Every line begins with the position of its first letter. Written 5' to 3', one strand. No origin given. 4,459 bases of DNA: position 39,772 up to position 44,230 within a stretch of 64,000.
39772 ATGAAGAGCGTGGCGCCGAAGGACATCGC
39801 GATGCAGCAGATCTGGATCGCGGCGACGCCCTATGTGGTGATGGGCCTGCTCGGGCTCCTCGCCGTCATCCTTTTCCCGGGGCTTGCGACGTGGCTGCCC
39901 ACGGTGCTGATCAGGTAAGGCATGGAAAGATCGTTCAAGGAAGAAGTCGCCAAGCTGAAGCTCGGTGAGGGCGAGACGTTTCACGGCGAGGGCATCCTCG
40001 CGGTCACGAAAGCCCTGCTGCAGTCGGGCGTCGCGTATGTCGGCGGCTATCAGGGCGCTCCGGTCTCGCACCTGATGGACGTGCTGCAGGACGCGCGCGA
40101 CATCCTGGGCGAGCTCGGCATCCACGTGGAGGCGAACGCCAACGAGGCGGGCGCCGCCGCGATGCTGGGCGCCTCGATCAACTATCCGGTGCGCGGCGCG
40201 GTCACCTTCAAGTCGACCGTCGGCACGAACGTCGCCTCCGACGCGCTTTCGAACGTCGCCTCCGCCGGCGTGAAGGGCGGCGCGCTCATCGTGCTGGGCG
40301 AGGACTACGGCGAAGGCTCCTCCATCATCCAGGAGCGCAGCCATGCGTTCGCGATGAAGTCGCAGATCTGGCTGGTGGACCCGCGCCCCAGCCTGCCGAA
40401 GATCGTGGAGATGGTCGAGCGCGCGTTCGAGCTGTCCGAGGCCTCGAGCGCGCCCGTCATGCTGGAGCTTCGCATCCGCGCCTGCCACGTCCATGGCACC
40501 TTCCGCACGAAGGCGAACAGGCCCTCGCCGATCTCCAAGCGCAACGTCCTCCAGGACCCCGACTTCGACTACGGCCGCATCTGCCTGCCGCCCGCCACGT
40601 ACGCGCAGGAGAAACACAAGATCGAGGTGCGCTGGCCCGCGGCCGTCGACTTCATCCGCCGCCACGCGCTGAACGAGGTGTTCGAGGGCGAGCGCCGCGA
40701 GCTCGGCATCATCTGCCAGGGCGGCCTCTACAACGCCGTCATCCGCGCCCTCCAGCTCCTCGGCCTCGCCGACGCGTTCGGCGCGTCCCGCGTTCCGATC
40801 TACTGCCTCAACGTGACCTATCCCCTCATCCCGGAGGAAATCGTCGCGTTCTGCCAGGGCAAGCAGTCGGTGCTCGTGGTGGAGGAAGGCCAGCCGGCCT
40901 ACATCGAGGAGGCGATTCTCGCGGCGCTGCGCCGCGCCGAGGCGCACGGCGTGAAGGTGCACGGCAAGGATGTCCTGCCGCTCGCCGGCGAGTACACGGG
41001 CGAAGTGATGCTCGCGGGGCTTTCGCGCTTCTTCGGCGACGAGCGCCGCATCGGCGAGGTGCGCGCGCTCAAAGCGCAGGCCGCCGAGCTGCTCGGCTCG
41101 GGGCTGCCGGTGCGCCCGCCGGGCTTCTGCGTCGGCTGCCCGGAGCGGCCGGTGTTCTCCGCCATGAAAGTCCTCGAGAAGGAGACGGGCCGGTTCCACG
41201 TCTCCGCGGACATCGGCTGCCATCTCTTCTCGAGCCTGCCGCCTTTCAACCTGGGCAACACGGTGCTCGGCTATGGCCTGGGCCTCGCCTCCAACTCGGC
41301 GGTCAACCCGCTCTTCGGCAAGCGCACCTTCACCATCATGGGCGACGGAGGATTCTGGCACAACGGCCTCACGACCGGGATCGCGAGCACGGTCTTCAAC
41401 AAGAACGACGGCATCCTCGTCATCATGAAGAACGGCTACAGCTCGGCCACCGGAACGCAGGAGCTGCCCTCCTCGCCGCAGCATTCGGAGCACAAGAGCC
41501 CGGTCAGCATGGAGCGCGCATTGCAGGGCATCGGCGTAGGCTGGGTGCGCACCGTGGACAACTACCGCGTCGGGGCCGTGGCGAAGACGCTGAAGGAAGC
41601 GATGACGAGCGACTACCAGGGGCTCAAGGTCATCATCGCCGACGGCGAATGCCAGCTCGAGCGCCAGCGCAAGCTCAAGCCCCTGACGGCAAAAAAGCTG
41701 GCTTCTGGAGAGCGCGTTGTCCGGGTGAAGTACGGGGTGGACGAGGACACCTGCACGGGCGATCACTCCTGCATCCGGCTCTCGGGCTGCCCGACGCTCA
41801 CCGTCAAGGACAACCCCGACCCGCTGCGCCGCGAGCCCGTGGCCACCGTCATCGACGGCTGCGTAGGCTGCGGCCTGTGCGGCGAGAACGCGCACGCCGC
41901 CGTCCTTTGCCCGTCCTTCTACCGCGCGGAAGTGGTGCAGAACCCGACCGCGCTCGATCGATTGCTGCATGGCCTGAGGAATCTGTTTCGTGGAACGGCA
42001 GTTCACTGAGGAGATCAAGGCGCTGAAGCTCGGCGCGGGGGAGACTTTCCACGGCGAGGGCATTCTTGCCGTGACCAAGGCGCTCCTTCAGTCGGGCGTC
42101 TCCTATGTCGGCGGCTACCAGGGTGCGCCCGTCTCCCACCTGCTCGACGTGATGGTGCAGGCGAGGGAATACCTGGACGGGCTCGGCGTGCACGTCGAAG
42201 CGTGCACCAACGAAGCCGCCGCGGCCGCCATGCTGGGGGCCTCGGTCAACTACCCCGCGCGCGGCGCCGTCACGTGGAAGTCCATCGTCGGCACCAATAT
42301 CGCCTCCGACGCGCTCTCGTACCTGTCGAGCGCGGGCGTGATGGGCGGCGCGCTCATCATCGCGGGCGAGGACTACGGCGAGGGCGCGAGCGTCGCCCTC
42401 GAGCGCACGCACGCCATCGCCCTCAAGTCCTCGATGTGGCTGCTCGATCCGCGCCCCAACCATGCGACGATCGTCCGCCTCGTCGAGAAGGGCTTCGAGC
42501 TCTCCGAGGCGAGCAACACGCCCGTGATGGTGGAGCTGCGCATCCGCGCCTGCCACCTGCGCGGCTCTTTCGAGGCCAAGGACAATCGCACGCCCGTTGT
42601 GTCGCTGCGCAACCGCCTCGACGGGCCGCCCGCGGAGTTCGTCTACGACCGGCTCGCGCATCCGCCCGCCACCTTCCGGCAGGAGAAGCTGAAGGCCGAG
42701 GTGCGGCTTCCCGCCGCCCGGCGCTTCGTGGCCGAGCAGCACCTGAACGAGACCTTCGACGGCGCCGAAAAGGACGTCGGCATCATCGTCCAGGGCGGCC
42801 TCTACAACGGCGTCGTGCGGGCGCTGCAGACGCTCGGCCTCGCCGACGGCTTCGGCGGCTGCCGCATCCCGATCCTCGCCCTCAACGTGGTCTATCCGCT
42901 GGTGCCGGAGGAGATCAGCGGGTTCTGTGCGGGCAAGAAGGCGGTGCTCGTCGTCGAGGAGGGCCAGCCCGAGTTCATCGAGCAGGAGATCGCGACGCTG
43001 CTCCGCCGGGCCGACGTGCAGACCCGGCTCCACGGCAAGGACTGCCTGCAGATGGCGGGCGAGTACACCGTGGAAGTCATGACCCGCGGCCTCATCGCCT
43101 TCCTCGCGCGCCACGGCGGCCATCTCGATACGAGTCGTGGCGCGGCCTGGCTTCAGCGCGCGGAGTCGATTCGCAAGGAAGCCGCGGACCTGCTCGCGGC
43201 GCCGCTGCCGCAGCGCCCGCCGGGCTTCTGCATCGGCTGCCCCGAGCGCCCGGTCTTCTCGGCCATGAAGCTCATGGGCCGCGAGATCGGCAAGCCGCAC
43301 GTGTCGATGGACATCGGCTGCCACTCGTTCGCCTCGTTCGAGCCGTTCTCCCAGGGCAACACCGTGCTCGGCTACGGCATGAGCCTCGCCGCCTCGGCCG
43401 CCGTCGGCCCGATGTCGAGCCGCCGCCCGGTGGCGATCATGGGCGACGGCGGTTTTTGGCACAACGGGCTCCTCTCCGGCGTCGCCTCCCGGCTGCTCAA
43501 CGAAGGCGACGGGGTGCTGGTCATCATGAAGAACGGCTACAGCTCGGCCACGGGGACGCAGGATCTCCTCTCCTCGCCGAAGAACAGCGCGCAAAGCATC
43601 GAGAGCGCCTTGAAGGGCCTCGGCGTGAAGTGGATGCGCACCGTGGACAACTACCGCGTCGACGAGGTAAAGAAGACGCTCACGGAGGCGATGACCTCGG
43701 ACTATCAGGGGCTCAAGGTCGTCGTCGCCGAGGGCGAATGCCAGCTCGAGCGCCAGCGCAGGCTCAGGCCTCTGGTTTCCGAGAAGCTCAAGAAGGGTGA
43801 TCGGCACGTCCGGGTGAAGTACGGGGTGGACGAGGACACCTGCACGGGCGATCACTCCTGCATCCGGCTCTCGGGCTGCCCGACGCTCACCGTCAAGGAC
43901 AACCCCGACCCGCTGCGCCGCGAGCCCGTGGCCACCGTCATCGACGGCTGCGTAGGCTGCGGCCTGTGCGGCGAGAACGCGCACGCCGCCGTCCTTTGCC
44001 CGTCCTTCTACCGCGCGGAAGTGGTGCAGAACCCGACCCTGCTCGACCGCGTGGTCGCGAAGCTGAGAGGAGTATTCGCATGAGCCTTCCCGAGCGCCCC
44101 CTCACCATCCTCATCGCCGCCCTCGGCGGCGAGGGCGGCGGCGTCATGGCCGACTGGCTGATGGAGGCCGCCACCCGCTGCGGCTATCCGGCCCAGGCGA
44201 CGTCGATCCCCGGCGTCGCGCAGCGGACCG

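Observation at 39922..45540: Two tandem, diverged IorA-type alpha subunits serving a single IorB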

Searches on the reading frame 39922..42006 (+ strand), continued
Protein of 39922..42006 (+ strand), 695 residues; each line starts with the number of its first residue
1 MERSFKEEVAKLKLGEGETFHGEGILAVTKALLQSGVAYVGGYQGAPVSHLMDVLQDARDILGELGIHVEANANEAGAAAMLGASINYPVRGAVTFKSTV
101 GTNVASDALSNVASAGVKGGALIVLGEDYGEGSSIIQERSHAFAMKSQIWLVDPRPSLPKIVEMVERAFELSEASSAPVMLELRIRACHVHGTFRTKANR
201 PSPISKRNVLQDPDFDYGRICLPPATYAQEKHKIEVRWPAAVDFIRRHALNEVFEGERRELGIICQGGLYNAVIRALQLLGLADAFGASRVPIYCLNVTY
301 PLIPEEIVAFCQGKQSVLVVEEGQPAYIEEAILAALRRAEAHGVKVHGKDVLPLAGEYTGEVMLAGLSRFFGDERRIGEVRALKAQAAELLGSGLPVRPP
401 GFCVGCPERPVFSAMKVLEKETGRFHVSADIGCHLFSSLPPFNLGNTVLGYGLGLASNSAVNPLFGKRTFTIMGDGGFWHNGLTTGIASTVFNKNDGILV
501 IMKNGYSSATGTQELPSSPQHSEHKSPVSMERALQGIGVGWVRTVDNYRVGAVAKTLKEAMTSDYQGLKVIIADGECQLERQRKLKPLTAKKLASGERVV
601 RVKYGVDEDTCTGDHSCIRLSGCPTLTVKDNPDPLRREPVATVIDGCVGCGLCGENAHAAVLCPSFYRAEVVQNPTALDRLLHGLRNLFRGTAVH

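Call 76: fold_search(model_id=the predicted structure, library=pdb)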
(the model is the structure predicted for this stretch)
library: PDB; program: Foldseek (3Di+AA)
matches with E <= 10: 946; with E <= 0.001: 433
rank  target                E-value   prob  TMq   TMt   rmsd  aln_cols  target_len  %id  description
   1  8ys5_A                8.2e-12  1.00  0.34  0.57   6.5       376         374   19  Cryo-EM structure of the Helicobacter pylori OorDABC complex in the apo-form (released 2025-07-02)
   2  4rjk_H                1.5e-11  1.00  0.21  0.25  19.9       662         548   16  Acetolactate synthase from Bacillus subtilis bound to LThDP - crystal form II (released 2014-10-22)
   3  4rji_C                2.8e-11  1.00  0.21  0.25  19.9       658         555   16  Acetolactate synthase from Bacillus subtilis bound to ThDP - crystal form I (released 2014-10-22)
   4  4rji_B                3.7e-11  1.00  0.20  0.25  19.9       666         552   17  Acetolactate synthase from Bacillus subtilis bound to ThDP - crystal form I (released 2014-10-22)
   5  7ehe_A                3.9e-11  1.00  0.22  0.25  19.9       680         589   13  Acetolactate Synthase from Trichoderma harzianum (released 2021-06-30)
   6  7egv_B                5.5e-11  1.00  0.21  0.24  20.7       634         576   13  Acetolactate Synthase from Trichoderma harzianum with inhibitor harzianic acid (released 2021-06-30)
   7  6n2n_A                5.8e-11  1.00  0.32  0.38   7.7       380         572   17  Crystal structure of 2-oxoglutarate:ferredoxin oxidoreductase from Magnetococcus marinus (released 2019-03-20)
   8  4rjj_F                6.5e-11  1.00  0.21  0.25  20.0       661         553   15  Acetolactate synthase from Bacillus subtilis bound to ThDP - crystal form II (released 2014-10-22)
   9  8vzi_C                8.5e-11  1.00  0.20  0.25  20.1       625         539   14  Crystal Structure of 2-Hydroxyacyl-CoA Lyase/Synthase CcHACS from Conidiobolus coronatus in the Complex with THDP and  (released 2024-10-02)
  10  7ehe_B                1.3e-10  1.00  0.22  0.25  20.0       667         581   12  Acetolactate Synthase from Trichoderma harzianum (released 2021-06-30)
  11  9bt4_A                1.5e-10  1.00  0.35  0.56   6.3       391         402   15  Pyruvate:Ferredoxin Oxidoreductase from Methanosarcina acetivorans (released 2024-10-09)
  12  9zgl_C                1.6e-10  1.00  0.20  0.24  20.4       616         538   15  Ancestrally reconstructed acetolactate synthase - Ancestor N259 with bound ThDP and magnesium. (released 2025-12-17)
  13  7egv_A                1.7e-10  1.00  0.21  0.24  20.7       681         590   13  Acetolactate Synthase from Trichoderma harzianum with inhibitor harzianic acid (released 2021-06-30)
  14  8vzi_D                2.0e-10  1.00  0.21  0.25  20.2       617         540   15  Crystal Structure of 2-Hydroxyacyl-CoA Lyase/Synthase CcHACS from Conidiobolus coronatus in the Complex with THDP and  (released 2024-10-02)
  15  2q5q_A                2.2e-10  1.00  0.20  0.24  20.1       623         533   13  X-ray structure of phenylpyruvate decarboxylase in complex with 3-deaza-ThDP and 5-phenyl-2-oxo-valeric acid (released 2007-10-23)
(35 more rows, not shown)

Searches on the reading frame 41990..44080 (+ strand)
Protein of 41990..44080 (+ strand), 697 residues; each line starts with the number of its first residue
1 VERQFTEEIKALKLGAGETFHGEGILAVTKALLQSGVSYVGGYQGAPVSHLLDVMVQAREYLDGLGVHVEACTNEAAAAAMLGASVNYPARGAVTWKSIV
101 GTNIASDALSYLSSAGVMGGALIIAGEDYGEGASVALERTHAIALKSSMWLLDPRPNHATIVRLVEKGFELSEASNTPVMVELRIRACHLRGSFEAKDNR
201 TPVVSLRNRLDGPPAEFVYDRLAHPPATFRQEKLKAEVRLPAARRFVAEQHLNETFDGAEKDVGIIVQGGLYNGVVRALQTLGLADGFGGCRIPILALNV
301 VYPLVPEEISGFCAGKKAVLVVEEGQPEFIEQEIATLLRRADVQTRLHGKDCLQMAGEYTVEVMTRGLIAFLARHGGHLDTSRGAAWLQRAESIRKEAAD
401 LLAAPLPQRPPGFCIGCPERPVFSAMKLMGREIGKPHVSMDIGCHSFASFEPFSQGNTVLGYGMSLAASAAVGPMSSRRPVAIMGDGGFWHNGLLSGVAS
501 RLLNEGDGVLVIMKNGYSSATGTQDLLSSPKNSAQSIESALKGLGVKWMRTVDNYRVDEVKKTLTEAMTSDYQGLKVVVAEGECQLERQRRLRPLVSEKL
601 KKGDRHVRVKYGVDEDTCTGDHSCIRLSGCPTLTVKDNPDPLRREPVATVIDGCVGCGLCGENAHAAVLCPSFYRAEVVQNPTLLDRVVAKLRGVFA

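Call 10: search_protein_families(library=pfam, proteins=[window:41990-44080:+])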
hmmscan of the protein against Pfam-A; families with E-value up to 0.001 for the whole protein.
window:41990-44080:+ (697 aa): 1 family
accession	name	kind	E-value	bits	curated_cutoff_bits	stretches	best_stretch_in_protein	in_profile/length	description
PF02775.26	TPP_enzyme_C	-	1.5e-10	41.5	21.9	1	441-575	1-146/151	Thiamine pyrophosphate enzyme, C-terminal TPP binding domain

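Call 12: search_protein_families(library=ncbifam, proteins=[window:41990-44080:+], max_evalue=0.00001)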
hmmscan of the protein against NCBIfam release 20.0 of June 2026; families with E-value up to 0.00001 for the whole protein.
window:41990-44080:+ (697 aa): 3 families
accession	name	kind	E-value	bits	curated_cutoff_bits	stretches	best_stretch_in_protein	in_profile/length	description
TIGR03336.1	IOR_alpha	equivalog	5.2e-70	236.4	650.9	1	26-662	9-588/595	indolepyruvate ferredoxin oxidoreductase subunit alpha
NF009589.0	PRK13030.1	subfamily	7.9e-37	126.5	816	1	37-496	56-516/1170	indolepyruvate ferredoxin oxidoreductase family protein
NF009588.0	PRK13029.1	subfamily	6e-21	74.1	952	1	37-496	56-532/1196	indolepyruvate ferredoxin oxidoreductase family protein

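Call 25: find_related_loci(query=window:41993-44080:+, collection=genome_contigs, flank=8000)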
Query window:41993-44080:+ (696 aa) in genome_contigs; peptide patterns used: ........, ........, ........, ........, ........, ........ (x = any residue, [..] = any of these).
600 stretches matched a pattern (row limit reached: there are more); 598 encode a relative of the query (tblastn E <= 1e-3); the best 80 are kept; 80 distinct loci.
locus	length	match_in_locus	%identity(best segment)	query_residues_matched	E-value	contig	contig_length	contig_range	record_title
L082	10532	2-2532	82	1-695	0e+0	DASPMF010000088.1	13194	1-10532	MAG TPA_asm: Burkholderiales bacterium isolate SMAG_U12085 k141_407614, whole genome shotgun sequence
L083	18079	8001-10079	81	1-688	0e+0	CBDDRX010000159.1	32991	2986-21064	uncultured bacterium isolate s9_12 genome assembly, contig: s9_12.fak141_1020900, whole genome shotgun sequence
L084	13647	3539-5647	77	1-691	0e+0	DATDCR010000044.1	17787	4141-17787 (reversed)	MAG TPA_asm: Burkholderiales bacterium isolate SMAG_U153 k141_60814, whole genome shotgun sequence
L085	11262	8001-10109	76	1-691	0e+0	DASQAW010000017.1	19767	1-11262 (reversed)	MAG TPA_asm: Burkholderiales bacterium isolate SMAG_U11655 k141_882680, whole genome shotgun sequence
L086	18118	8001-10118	76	1-695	0e+0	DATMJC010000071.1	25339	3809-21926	MAG TPA_asm: Burkholderiales bacterium isolate SMAG_U13558 k141_395704, whole genome shotgun sequence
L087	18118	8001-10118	75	1-695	0e+0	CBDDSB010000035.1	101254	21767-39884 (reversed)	uncultured bacterium isolate s10a_84 genome assembly, contig: k141_1495243, whole genome shotgun sequence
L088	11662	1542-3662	73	1-695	0e+0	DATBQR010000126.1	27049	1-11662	MAG TPA_asm: Burkholderiales bacterium isolate SMAG_U4108 k141_1048992, whole genome shotgun sequence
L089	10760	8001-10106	75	1-691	0e+0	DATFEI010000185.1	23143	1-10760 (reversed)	MAG TPA_asm: Burkholderiales bacterium isolate SMAG_U8603 k141_1949836, whole genome shotgun sequence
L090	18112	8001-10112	74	1-692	0e+0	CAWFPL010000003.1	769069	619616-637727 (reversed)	MAG: uncultured proteobacterium isolate MFD01299.bin.1.58 genome assembly, contig: contig_21677, whole genome shotgun se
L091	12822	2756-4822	75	1-692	0e+0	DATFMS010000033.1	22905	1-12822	MAG TPA_asm: Burkholderiales bacterium isolate SMAG_U9231 k141_30863, whole genome shotgun sequence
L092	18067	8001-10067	75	1-692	0e+0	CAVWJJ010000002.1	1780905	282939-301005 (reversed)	MAG: uncultured beta proteobacterium isolate MFD05502.bin.2.108 genome assembly, contig: contig_27193, whole genome shot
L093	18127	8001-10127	71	1-692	0e+0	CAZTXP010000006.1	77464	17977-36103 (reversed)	MAG TPA_asm: uncultured Enterobacteriaceae bacterium isolate binchicken_co200_30 genome assembly, contig: k141_941927, w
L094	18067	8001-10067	74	1-692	0e+0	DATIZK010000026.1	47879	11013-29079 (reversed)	MAG TPA_asm: Burkholderiales bacterium isolate SMAG_U15299 k141_3299620, whole genome shotgun sequence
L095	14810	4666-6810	71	1-695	0e+0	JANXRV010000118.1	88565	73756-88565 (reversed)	MAG: Proteobacteria bacterium isolate 336R_metabat_352_sub 336R_k141_2618642, whole genome shotgun sequence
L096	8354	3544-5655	70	1-692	0e+0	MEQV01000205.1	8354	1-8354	MAG: Betaproteobacteria bacterium RIFCSPLOWO2_02_FULL_62_17 rifcsplowo2_02_scaffold_37766, whole genome shotgun sequence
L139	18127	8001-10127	66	1-693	0e+0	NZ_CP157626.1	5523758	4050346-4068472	Variovorax paradoxus NBRC 15149 chromosome 1, complete sequence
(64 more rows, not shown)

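Call 37: search_protein_families(library=pfam, proteins=[L093:1702-2898:+, L093:3945-4682:+], max_evalue=0.0001)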
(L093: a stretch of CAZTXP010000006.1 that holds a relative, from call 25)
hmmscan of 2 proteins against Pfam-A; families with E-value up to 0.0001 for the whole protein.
L093:1702-2898:+ (399 aa): 1 family
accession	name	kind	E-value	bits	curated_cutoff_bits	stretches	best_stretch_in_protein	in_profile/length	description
PF07690.21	MFS_1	-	2.5e-35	122.5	33.4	2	16-265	3-258/347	Major Facilitator Superfamily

L093:3945-4682:+ (246 aa): 0 families

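Call 53: search_protein_families(library=pfam, proteins=[L139:5652-6923:-, L139:6999-7967:-, L139:11802-13004:+, L139:13046-14098:+], max_evalue=0.0001)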
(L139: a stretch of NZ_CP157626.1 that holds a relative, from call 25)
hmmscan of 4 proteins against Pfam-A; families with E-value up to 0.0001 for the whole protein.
L139:5652-6923:- (423 aa): 1 family
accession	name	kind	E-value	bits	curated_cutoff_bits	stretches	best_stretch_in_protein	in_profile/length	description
PF01566.24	Nramp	-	2.7e-93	313.3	29.8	1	34-396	1-356/357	Natural resistance-associated macrophage protein-like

L139:6999-7967:- (322 aa): 2 families
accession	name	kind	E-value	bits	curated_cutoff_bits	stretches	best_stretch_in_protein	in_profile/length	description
PF03466.25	LysR_substrate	-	4.3e-21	75.7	28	1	115-315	5-206/209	LysR substrate binding domain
PF00126.33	HTH_1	-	1.2e-18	67.2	26.6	1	27-86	1-60/60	Bacterial regulatory helix-turn-helix protein, lysR family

L139:11802-13004:+ (401 aa): 4 families
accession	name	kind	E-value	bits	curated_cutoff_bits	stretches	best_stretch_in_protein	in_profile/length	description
PF01070.24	FMN_dh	-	1.5e-136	455.4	24.9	1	13-377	1-348/350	FMN-dependent dehydrogenase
PF03060.21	NMO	-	2.2e-07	31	28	1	257-335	145-226/331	Nitronate monooxygenase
PF00478.31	IMPDH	-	9.3e-06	25.3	25.6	1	286-332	191-237/345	IMP dehydrogenase / GMP reductase domain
PF01645.23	Glu_synthase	-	5.9e-05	22.8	20.4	1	301-340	274-313/369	Conserved region in glutamate synthase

L139:13046-14098:+ (351 aa): 1 family
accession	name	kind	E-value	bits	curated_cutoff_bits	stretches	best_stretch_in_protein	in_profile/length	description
PF03480.18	DctP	-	4.2e-32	112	23.4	1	44-321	2-281/286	Bacterial extracellular solute-binding protein, family 7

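Call 62: find_homologous_proteins(query=window:41993-44080:+, max_evalue=1e-20)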
Query window:41993-44080:+ (696 aa): 8000 proteins with E <= 1e-20 among 8000 candidates; the best 120 are listed.
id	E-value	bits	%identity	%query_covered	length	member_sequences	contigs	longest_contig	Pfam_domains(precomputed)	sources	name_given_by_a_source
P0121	0.0e+0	1473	100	94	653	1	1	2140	PF02775.27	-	-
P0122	0.0e+0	1431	90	100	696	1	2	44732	PF02775.27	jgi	jgi:indolepyruvate ferredoxin oxidoreductase, alpha subunit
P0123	0.0e+0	1404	88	100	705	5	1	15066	PF02775.27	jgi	jgi:indolepyruvate ferredoxin oxidoreductase alpha subunit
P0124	0.0e+0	1351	85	100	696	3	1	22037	PF02775.27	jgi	jgi:indolepyruvate ferredoxin oxidoreductase alpha subunit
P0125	0.0e+0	1323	83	100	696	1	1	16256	PF02775.27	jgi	jgi:indolepyruvate ferredoxin oxidoreductase alpha subunit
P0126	0.0e+0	1317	81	100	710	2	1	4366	PF02775.27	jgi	jgi:indolepyruvate ferredoxin oxidoreductase alpha subunit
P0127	0.0e+0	1314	82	100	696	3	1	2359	PF02775.27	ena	-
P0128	0.0e+0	1312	81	100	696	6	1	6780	PF02775.27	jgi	jgi:indolepyruvate ferredoxin oxidoreductase alpha subunit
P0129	0.0e+0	1308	81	99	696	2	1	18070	PF02775.27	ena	-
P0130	0.0e+0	1307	81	100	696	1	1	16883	PF02775.27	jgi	jgi:indolepyruvate ferredoxin oxidoreductase alpha subunit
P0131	0.0e+0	1306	82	100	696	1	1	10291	PF02775.27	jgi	jgi:indolepyruvate ferredoxin oxidoreductase, alpha subunit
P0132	0.0e+0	1303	82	100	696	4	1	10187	PF02775.27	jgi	-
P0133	0.0e+0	1302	82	99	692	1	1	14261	PF02775.27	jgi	-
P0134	0.0e+0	1298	80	100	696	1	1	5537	PF02775.27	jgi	jgi:indolepyruvate ferredoxin oxidoreductase alpha subunit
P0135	0.0e+0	1298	81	99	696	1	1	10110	PF02775.27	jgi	jgi:indolepyruvate ferredoxin oxidoreductase alpha subunit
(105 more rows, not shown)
